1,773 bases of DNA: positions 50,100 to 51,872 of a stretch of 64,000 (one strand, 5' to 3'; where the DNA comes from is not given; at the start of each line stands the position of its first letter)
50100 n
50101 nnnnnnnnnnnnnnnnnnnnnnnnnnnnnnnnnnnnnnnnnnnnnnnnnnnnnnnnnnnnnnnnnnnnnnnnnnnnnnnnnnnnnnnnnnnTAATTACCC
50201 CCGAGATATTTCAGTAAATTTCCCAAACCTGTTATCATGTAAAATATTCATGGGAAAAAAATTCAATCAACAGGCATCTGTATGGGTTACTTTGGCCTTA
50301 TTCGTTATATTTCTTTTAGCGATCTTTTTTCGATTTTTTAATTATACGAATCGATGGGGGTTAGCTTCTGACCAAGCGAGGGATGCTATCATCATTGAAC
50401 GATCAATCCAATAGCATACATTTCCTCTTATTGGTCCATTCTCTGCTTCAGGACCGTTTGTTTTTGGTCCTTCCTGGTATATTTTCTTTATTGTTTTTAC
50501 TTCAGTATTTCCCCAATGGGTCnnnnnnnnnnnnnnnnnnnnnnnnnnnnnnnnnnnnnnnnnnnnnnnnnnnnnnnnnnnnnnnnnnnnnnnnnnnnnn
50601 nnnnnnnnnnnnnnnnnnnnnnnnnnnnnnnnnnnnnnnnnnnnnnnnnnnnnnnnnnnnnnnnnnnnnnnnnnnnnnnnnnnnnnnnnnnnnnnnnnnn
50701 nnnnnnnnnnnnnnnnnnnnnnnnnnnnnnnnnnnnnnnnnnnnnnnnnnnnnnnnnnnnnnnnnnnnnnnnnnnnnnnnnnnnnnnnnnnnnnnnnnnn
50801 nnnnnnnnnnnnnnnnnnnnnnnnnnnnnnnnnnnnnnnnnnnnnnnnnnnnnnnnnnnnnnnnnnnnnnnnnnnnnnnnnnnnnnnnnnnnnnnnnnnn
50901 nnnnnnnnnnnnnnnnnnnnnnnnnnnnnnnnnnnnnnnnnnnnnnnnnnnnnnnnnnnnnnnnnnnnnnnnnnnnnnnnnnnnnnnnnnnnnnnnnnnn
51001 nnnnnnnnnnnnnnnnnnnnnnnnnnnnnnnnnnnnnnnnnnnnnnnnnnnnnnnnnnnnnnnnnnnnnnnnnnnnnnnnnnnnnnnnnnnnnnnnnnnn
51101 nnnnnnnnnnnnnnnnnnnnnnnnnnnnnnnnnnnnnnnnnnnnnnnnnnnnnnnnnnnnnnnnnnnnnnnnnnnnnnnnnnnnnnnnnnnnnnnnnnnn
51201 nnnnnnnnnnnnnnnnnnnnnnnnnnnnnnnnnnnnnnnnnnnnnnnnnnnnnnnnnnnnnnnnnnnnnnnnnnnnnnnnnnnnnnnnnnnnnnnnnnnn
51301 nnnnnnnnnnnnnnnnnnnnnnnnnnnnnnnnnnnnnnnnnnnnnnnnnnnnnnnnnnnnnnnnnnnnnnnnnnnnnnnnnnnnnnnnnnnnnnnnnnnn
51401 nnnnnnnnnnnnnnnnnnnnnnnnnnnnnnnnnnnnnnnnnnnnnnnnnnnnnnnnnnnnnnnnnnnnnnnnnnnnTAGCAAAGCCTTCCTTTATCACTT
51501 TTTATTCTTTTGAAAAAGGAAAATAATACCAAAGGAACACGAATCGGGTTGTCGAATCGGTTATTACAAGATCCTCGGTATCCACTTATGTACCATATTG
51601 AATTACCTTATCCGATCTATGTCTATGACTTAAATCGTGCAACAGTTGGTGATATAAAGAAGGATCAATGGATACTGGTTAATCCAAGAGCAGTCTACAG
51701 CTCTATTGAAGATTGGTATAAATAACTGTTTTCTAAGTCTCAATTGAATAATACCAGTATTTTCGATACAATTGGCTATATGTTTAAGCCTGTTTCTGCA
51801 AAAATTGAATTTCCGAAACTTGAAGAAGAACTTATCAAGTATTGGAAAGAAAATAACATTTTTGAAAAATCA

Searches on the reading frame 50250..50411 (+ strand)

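Call 3: search_protein_families(library=pfam, proteins=[window:50250-50411:+], max_evalue=1)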
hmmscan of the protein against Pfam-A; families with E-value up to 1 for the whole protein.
window:50250-50411:+ (54 aa): 2 families
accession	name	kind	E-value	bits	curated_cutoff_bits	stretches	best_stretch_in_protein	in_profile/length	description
PF15183.11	MRAP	-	0.033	14.6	27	1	9-26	40-57/89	Melanocortin-2 receptor accessory protein family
PF05545.16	FixQ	-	0.11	12.9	29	1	9-28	10-29/49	Cbb3-type cytochrome oxidase component FixQ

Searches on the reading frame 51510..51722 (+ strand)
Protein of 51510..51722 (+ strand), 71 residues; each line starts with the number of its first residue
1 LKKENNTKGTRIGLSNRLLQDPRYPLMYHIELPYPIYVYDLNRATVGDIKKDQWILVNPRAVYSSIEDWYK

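Call 3: search_protein_families(library=pfam, proteins=[window:51510-51722:+], max_evalue=1)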
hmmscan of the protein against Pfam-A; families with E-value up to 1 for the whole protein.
window:51510-51722:+ (71 aa): 1 family
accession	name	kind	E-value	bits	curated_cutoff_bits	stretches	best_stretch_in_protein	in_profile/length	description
PF07453.19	NUMOD1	-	0.11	13.2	22.8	1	34-46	1-13/37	NUMOD1 domain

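Call 60: search_protein_families(library=ncbifam, proteins=[window:51510-51722:+], max_evalue=0.01)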
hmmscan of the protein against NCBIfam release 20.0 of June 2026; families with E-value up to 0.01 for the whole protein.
window:51510-51722:+ (71 aa): 0 families
